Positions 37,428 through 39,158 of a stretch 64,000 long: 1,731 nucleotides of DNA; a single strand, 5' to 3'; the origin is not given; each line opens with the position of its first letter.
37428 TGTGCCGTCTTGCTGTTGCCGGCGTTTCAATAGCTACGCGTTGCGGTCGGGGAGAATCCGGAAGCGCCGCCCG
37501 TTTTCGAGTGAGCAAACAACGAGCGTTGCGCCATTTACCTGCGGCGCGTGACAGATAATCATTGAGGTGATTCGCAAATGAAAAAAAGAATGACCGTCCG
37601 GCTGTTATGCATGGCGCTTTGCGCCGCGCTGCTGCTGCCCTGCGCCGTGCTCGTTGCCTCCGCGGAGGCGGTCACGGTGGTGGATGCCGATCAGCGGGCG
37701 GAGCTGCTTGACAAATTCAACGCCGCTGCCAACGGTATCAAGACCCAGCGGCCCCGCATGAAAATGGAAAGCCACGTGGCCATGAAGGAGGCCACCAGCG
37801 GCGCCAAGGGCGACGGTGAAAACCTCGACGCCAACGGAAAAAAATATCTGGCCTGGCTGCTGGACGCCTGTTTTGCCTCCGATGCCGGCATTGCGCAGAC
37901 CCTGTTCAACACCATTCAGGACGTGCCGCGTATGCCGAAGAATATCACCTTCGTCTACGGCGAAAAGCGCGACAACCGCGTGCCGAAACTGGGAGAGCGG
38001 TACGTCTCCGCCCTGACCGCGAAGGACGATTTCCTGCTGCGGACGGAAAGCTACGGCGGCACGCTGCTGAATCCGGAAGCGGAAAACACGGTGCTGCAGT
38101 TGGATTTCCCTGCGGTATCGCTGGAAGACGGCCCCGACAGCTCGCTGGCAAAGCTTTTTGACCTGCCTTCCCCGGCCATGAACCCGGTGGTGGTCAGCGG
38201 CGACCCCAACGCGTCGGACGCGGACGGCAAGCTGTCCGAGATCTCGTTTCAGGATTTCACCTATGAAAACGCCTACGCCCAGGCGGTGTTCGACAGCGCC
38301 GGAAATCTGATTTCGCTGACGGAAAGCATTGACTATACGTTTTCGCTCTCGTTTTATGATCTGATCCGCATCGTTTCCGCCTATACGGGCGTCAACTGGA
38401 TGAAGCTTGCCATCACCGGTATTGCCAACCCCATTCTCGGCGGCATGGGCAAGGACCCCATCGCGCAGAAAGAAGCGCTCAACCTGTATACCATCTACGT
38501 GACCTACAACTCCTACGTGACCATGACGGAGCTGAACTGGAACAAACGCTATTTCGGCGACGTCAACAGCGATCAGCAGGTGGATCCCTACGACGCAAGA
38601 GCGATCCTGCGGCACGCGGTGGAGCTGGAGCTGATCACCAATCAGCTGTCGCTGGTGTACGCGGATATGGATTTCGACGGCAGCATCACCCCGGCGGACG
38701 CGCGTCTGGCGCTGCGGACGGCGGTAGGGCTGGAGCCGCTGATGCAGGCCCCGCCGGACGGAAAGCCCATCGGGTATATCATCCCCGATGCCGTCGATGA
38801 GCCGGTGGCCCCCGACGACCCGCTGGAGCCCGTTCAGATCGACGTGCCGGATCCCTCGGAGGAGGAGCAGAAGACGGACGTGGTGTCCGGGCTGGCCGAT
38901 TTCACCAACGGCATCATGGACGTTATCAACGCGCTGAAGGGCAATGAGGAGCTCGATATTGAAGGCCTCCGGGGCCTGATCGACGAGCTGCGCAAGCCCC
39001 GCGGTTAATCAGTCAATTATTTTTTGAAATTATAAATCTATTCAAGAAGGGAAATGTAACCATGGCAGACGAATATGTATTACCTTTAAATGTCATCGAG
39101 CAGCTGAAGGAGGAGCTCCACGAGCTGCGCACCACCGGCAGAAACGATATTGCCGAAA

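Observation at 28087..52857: Family of 35-nt arrays made of about five tandem heptanucleotides, each locus with its own heptad sequence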

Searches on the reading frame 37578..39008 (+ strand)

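Call 12: search_protein_families(library=pfam, proteins=[window:37578-39008:+])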
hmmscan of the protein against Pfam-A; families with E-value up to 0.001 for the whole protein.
window:37578-39008:+ (476 aa): 1 family
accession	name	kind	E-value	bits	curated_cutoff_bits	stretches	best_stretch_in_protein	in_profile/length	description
PF00404.24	Dockerin_1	-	7.2e-07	29.8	22.9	1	327-376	2-50/57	Dockerin type I domain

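Call 13: search_protein_families(library=ncbifam, proteins=[window:37578-39008:+])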
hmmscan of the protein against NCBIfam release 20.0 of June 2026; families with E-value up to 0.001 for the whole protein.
window:37578-39008:+ (476 aa): 0 families
